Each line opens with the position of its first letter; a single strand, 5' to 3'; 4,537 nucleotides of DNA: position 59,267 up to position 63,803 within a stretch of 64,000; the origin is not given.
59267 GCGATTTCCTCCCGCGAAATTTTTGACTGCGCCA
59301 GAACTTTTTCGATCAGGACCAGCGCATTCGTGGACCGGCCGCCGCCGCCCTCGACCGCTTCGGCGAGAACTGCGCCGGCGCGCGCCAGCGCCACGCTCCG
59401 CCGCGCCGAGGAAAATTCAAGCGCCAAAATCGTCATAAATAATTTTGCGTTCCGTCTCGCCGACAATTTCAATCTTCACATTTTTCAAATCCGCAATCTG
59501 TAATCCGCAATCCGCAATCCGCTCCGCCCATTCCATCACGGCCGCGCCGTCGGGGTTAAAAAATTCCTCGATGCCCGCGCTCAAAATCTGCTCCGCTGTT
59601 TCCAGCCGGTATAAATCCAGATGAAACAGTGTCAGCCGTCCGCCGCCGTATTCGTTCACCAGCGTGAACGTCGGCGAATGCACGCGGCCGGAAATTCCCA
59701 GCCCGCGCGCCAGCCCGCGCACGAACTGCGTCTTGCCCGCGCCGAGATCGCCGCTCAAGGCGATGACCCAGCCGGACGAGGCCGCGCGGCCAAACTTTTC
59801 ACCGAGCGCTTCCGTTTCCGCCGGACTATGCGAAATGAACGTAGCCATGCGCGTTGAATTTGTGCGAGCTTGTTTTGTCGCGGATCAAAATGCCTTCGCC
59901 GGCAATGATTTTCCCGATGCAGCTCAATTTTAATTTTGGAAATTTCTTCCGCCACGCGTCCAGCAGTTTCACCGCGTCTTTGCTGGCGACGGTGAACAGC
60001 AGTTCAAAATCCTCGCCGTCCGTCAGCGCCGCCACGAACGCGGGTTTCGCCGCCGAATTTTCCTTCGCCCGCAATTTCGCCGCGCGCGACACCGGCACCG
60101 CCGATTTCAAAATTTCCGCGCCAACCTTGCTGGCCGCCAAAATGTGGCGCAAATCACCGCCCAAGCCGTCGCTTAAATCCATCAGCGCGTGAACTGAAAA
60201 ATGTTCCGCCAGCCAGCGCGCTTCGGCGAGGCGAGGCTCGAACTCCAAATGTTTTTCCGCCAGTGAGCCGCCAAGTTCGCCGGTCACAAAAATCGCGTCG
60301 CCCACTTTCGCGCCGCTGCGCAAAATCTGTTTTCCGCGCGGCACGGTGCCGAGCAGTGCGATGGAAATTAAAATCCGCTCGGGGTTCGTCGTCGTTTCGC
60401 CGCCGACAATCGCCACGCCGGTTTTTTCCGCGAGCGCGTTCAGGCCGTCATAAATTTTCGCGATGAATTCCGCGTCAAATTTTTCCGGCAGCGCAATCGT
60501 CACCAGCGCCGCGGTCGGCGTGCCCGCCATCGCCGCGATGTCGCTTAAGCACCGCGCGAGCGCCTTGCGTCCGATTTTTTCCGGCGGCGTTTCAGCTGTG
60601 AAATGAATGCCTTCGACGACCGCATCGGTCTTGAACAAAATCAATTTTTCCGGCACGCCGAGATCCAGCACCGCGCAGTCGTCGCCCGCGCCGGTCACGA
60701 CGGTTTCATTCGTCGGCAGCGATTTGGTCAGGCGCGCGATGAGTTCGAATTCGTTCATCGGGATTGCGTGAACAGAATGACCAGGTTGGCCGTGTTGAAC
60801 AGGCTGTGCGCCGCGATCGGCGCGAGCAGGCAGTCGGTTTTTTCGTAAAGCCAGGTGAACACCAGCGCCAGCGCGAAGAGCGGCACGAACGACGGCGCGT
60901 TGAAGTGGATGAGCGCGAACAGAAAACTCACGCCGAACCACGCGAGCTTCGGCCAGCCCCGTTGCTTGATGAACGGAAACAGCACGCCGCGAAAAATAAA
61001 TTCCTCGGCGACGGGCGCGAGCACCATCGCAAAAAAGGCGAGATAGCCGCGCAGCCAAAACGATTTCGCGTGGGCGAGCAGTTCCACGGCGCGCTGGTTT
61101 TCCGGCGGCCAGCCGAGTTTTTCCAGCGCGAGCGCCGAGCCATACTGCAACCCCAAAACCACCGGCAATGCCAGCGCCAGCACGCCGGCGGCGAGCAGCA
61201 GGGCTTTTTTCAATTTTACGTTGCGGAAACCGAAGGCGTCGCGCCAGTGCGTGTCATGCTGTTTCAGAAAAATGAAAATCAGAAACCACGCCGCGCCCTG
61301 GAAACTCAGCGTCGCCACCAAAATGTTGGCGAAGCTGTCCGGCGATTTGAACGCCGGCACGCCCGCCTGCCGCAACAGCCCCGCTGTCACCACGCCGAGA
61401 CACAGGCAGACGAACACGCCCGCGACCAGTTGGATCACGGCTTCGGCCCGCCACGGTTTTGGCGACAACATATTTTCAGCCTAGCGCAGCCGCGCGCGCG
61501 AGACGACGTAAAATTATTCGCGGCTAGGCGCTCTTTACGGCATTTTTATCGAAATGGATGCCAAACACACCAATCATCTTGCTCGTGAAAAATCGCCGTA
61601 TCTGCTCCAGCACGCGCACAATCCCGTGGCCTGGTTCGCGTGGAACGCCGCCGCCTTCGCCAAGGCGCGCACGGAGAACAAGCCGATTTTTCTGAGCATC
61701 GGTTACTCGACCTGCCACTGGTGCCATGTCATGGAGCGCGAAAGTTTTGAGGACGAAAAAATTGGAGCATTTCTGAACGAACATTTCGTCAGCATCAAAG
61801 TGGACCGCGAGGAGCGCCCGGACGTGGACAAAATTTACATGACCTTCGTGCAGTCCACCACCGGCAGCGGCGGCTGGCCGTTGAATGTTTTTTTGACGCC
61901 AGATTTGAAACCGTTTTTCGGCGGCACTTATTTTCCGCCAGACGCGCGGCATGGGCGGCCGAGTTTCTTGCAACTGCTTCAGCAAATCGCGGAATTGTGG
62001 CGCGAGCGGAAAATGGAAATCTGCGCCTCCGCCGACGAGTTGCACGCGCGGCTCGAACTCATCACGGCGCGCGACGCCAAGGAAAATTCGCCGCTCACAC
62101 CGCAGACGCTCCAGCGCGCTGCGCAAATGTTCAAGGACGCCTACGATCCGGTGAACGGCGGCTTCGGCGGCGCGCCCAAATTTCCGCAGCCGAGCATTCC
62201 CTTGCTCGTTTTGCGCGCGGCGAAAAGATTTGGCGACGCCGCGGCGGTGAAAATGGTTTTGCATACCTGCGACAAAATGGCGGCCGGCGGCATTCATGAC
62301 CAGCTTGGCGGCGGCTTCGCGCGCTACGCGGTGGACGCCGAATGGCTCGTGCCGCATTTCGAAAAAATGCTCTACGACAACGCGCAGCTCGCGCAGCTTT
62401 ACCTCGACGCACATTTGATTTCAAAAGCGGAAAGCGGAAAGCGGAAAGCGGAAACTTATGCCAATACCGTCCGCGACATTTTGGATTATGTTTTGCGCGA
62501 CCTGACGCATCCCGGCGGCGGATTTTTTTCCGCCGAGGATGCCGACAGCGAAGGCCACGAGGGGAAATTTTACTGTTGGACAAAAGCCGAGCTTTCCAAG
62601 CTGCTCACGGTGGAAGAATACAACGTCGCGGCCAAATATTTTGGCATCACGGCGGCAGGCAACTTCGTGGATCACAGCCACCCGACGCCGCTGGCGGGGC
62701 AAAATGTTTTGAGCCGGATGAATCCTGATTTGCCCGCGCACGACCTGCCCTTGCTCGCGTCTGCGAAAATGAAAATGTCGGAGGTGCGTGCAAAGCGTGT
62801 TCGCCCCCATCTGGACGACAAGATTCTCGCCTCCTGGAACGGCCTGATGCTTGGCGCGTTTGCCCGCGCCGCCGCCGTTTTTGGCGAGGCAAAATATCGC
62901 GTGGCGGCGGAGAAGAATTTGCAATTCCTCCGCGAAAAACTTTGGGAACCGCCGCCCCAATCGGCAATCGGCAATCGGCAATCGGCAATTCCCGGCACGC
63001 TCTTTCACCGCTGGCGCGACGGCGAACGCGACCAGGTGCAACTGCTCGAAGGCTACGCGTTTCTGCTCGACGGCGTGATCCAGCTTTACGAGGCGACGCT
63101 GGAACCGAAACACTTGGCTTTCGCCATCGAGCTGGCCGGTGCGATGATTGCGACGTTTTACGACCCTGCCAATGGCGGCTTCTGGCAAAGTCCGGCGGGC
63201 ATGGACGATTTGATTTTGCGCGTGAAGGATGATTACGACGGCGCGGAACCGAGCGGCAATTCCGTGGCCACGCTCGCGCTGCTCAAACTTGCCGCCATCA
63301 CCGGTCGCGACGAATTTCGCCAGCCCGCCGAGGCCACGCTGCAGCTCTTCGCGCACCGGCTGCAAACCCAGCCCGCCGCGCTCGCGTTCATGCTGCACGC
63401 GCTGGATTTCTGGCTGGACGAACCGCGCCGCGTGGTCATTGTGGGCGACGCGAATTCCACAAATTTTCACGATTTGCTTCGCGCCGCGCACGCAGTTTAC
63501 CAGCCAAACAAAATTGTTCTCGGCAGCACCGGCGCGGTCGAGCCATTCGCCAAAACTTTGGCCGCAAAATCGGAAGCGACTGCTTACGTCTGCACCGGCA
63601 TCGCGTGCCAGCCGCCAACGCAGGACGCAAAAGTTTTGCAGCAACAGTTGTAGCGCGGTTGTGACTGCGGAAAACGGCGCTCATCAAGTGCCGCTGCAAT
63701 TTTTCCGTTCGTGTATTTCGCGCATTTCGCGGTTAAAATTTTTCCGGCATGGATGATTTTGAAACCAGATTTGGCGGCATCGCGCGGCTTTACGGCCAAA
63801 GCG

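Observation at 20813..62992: Window-wide family of hairpin elements built from tandem 6-8-nt units, many tolerated in frame inside housekeeping genes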

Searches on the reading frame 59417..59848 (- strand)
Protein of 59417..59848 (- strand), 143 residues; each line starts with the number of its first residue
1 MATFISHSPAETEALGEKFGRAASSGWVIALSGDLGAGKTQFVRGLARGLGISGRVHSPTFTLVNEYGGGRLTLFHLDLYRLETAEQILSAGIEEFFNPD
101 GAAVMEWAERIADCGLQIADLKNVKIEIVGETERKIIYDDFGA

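Call 5: search_protein_families(library=pfam, proteins=[window:59417-59848:-])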
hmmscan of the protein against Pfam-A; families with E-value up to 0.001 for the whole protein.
window:59417-59848:- (143 aa): 1 family
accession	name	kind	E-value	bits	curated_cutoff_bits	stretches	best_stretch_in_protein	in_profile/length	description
PF02367.23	TsaE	-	2.3e-37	128.2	26.6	1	7-135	2-127/128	Threonylcarbamoyl adenosine biosynthesis protein TsaE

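Call 46: search_solved_structures(query=window:59417-59848:-, show_alignments=2, max_evalue=0.00001)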
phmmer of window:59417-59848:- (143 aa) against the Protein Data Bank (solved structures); distinct sequences matched with E-value up to 0.00001: 7.
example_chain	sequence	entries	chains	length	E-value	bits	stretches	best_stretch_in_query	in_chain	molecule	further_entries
5np9_A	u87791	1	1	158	4.3e-27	98.1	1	8-139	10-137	tRNA threonylcarbamoyladenosine biosynthesis protein TsaE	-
5mvr_A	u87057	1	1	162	4.6e-27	98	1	8-139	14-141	tRNA threonylcarbamoyladenosine biosynthesis protein TsaE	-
1htw_A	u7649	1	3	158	1.8e-21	79.9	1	27-111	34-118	HI0065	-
1fl9_A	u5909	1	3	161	1.8e-21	79.8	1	27-111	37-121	HYPOTHETICAL PROTEIN HI0065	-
6n9a_E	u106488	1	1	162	2e-21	79.7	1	23-136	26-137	tRNA threonylcarbamoyladenosine biosynthesis protein TsaE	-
6nak_D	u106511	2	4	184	2.9e-21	79.2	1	23-136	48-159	TsaE | ATPase YjeE, predicted to have essential role in cell wall biosynthesis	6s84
9zw5_A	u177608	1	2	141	2.7e-16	63.1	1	24-136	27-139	tRNA threonylcarbamoyladenosine biosynthesis protein TsaE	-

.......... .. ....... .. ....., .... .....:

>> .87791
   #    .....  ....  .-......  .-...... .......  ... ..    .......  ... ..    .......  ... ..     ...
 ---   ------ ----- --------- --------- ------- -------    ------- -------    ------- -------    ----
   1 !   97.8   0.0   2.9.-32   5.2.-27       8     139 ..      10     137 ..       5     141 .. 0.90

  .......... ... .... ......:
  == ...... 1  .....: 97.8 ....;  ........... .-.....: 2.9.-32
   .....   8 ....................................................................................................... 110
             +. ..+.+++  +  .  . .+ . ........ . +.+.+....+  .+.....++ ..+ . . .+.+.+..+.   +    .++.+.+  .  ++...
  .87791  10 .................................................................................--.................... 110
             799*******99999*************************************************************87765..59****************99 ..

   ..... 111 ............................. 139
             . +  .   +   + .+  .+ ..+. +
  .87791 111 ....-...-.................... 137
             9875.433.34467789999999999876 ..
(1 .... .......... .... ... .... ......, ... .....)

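Call 47: find_homologous_proteins(query=window:59417-59848:-, max_evalue=1e-20)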
Query window:59417-59848:- (143 aa): 7361 proteins with E <= 1e-20 among 8000 candidates; the best 120 are listed.
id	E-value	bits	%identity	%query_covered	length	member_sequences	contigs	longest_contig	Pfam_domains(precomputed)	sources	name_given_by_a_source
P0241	2.5e-88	311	100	100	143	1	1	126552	PF02367.24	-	-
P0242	9.3e-88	309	99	100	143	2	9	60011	PF02367.24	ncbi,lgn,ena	-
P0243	3.3e-87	308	99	100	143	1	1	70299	PF02367.24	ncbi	-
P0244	6.2e-87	307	99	100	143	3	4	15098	PF02367.24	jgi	jgi:tRNA threonylcarbamoyladenosine biosynthesis protein TsaE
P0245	1.9e-78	279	90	100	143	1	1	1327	PF02367.24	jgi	jgi:tRNA threonylcarbamoyladenosine biosynthesis protein TsaE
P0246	4.1e-77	275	89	100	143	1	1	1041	PF02367.24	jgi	jgi:tRNA threonylcarbamoyladenosine biosynthesis protein TsaE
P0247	1.4e-76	273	88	100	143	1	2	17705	PF02367.24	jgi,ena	jgi:tRNA threonylcarbamoyladenosine biosynthesis protein TsaE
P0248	4.2e-76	272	87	99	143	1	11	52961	PF02367.24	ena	-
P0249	1.9e-75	269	87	100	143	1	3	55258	PF02367.24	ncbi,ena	-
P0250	4.4e-75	268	85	100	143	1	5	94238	PF02367.24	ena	-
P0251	5.3e-75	268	87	100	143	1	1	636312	PF02367.24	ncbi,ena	-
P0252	1.5e-74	267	85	100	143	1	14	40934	PF02367.24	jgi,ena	jgi:tRNA threonylcarbamoyladenosine biosynthesis protein TsaE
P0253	1.5e-74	267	87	100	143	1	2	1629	PF02367.24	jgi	jgi:tRNA threonylcarbamoyladenosine biosynthesis protein TsaE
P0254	1.6e-74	266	87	98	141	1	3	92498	PF02367.24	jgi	jgi:tRNA threonylcarbamoyladenosine biosynthesis protein TsaE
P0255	2.0e-74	266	88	99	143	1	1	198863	PF02367.24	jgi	jgi:tRNA threonylcarbamoyladenosine biosynthesis protein TsaE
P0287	2.0e-71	256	84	99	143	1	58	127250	PF02367.24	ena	-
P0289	3.3e-71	256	84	100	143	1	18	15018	PF02367.24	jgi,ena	-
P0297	4.7e-71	255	83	100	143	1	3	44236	PF02367.24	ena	-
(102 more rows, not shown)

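Call 49: find_encoding_contigs(protein=P0249, flank=10000, max_places=1)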
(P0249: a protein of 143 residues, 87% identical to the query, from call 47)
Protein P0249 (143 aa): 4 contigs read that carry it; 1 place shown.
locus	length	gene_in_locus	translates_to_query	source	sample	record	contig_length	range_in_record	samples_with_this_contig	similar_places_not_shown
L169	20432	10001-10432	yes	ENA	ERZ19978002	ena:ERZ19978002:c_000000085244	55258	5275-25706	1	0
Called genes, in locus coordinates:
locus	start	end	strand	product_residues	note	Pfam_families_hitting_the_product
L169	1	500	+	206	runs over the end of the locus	PF00574:CLP_protease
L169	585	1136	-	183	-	PF02245:Pur_DNA_glyco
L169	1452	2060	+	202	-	-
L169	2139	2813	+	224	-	PF05359:DUF748, PF13116:YhdP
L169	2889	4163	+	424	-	PF00171:Aldedh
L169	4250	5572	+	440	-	-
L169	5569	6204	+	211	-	PF01914:MarC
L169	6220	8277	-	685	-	PF03190:Thioredox_DsbH, PF13098:Thioredoxin_2 (weak), PF13899:Thioredoxin_7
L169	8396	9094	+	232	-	PF02517:Rce1-like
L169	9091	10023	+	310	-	PF00586:AIRS, PF02769:AIRS_C (faint)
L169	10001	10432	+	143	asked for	PF02367:TsaE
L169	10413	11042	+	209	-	PF00814:TsaD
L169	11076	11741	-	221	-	PF01483:P_proprotein (faint)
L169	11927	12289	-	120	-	PF04241:DUF423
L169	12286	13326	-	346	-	PF02265:S1-P1_nuclease (faint)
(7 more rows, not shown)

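Call 50: find_encoding_contigs(protein=P0297, flank=10000, max_places=1)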
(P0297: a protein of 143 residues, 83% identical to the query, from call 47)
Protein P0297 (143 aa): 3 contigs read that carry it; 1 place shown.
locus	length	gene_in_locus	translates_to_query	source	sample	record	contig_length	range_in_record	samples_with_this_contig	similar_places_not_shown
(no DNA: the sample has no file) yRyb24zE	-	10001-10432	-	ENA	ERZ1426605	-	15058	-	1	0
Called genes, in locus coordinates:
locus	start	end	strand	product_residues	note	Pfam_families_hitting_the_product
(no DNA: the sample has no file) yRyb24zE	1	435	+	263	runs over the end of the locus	?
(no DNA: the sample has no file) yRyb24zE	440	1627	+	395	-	PF08495:FIST, PF10442:FIST_C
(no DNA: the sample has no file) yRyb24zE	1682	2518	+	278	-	-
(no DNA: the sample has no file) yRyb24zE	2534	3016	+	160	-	PF02657:SufE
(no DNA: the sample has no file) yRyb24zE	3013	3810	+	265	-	PF01026:TatD_DNase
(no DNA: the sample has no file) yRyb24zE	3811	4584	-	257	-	PF00899:ThiF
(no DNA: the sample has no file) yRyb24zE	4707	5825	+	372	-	PF27233:MJ0711_N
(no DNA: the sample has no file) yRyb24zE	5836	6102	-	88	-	-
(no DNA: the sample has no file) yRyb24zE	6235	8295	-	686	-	PF03190:Thioredox_DsbH, PF13098:Thioredoxin_2 (weak), PF13899:Thioredoxin_7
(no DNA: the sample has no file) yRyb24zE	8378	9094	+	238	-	PF02517:Rce1-like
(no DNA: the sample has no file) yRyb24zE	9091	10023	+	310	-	PF00586:AIRS, PF02769:AIRS_C (weak)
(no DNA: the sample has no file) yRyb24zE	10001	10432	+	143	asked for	PF02367:TsaE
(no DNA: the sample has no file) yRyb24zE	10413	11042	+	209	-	PF00814:TsaD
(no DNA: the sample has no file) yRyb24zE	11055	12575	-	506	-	PF00450:Peptidase_S10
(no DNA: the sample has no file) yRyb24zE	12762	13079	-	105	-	-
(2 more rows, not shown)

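Call 51: find_encoding_contigs(protein=P0289, flank=10000, max_places=1)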
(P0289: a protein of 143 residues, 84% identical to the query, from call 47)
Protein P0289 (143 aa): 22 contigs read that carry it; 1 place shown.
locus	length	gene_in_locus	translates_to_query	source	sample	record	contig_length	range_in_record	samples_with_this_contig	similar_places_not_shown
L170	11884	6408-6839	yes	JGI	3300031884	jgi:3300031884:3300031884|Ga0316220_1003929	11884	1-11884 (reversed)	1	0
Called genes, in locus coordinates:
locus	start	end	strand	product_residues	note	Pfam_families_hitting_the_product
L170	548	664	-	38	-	-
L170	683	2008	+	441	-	-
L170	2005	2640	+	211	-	PF01914:MarC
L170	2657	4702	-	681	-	PF03190:Thioredox_DsbH, PF13098:Thioredoxin_2 (weak), PF13899:Thioredoxin_7, PF07221:GlcNAc_2-epim (faint), PF07470:Glyco_hydro_88 (faint)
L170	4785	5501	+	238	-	PF02517:Rce1-like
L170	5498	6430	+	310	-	PF00586:AIRS, PF02769:AIRS_C (weak)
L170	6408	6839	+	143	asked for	PF02367:TsaE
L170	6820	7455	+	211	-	PF00814:TsaD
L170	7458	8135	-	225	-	PF01483:P_proprotein (faint)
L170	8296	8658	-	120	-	PF04241:DUF423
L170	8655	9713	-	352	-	PF02265:S1-P1_nuclease (faint)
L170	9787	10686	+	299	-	PF00850:Hist_deacetyl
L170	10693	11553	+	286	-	PF17827:PrmC_N, PF05175:MTS, PF06325:PrmA, PF02475:TRM5-TYW2_MTfase, PF13847:Methyltransf_31, PF08241:Methyltransf_11, PF08242:Methyltransf_12, PF13649:Methyltransf_25, +10 more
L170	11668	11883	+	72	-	?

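Call 52: find_encoding_contigs(protein=P0287, flank=10000, max_places=1)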
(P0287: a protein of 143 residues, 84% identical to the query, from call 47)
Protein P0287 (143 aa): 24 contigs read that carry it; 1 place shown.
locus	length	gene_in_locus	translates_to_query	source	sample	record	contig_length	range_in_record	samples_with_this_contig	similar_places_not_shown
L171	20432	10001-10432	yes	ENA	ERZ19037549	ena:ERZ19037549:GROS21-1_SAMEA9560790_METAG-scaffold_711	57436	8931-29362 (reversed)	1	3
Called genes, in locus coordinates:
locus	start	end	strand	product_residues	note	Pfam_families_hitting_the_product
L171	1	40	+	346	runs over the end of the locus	PF00494:SQS_PSY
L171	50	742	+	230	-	-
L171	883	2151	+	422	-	PF00278:Orn_DAP_Arg_deC, PF01168:Ala_racemase_N (weak), PF02784:Orn_Arg_deC_N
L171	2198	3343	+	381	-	PF08495:FIST, PF10442:FIST_C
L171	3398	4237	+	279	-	-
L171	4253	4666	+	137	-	PF02657:SufE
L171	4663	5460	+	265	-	PF01026:TatD_DNase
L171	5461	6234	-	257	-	PF00899:ThiF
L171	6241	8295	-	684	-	PF03190:Thioredox_DsbH, PF13098:Thioredoxin_2 (weak), PF13899:Thioredoxin_7, PF07470:Glyco_hydro_88 (faint)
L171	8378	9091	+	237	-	PF02517:Rce1-like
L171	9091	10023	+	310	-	PF00586:AIRS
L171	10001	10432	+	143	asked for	PF02367:TsaE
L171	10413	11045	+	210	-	PF00814:TsaD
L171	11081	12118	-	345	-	PF02265:S1-P1_nuclease (faint)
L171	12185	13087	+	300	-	PF00850:Hist_deacetyl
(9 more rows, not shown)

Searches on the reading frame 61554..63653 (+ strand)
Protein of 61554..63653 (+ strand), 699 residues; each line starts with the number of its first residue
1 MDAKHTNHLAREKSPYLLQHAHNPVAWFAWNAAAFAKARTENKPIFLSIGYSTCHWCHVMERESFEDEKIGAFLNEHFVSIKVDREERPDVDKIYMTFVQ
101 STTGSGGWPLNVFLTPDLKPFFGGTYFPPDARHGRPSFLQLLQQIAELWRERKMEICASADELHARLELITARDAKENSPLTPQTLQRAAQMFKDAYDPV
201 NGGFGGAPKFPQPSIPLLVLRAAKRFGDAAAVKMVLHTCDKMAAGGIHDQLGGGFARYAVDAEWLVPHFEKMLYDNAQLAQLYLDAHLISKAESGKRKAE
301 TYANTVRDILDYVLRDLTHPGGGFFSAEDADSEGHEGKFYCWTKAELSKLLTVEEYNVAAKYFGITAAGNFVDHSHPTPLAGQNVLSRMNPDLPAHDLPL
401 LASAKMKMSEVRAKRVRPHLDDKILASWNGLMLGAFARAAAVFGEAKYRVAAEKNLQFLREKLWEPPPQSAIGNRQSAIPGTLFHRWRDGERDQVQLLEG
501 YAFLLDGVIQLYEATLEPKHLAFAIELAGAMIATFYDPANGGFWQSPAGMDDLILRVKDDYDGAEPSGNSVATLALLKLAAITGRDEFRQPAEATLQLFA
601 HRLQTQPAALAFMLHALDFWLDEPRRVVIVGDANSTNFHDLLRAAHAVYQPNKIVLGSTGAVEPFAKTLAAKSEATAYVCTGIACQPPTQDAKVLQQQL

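Call 5: search_protein_families(library=pfam, proteins=[window:61554-63653:+])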
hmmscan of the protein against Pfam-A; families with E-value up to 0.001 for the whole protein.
window:61554-63653:+ (699 aa): 3 families
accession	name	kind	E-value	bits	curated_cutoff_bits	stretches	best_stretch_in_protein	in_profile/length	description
PF03190.21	Thioredox_DsbH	-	1.2e-77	259.9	27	1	6-167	1-162/163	Protein of unknown function, DUF255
PF13899.12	Thioredoxin_7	-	7.2e-11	42.5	27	1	27-116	2-83/83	Thioredoxin-like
PF13098.12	Thioredoxin_2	-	0.00046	20.9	27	0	39-92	2-55/104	Thioredoxin-like domain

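Call 38: find_homologous_proteins(query=window:61554-63653:+, max_evalue=1e-50)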
Query window:61554-63653:+ (699 aa): 8000 proteins with E <= 1e-50 among 8000 candidates; the best 120 are listed.
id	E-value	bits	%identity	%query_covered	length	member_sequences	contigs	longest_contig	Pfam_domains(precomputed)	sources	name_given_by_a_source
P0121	0.0e+0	1620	100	100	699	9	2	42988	PF03190.22,PF13899.13,PF13098.14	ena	-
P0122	0.0e+0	1428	88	100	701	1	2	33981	PF03190.22,PF13899.13,PF13098.14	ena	-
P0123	0.0e+0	1371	85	100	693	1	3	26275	PF03190.22,PF07221.18,PF13899.13,PF13098.14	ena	-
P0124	0.0e+0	1367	84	100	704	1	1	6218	PF03190.22,PF13899.13,PF13098.14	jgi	jgi:hypothetical protein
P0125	0.0e+0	1359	85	99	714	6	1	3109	PF03190.22,PF13899.13,PF13098.14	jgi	jgi:hypothetical protein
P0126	0.0e+0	1349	83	99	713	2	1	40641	PF03190.22,PF13899.13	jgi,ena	jgi:hypothetical protein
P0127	0.0e+0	1346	84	100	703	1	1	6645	PF03190.22,PF07221.18,PF13899.13,PF13098.14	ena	-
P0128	0.0e+0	1345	83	100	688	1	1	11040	PF03190.22,PF13899.13,PF13098.14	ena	-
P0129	0.0e+0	1343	83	100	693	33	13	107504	PF03190.22,PF13899.13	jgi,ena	jgi:uncharacterized protein YyaL (SSP411 family)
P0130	0.0e+0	1338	83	100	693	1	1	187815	PF03190.22,PF13899.13,PF13098.14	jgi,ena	-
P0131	0.0e+0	1335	79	100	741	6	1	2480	PF03190.22,PF13899.13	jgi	jgi:hypothetical protein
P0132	0.0e+0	1335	78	100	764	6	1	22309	PF03190.22,PF13899.13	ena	-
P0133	0.0e+0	1332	82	100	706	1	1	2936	PF03190.22,PF13899.13,PF13098.14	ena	-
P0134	0.0e+0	1329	83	99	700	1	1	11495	PF03190.22,PF07221.18,PF13899.13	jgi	jgi:hypothetical protein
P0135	0.0e+0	1329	79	100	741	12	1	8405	PF03190.22,PF13899.13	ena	-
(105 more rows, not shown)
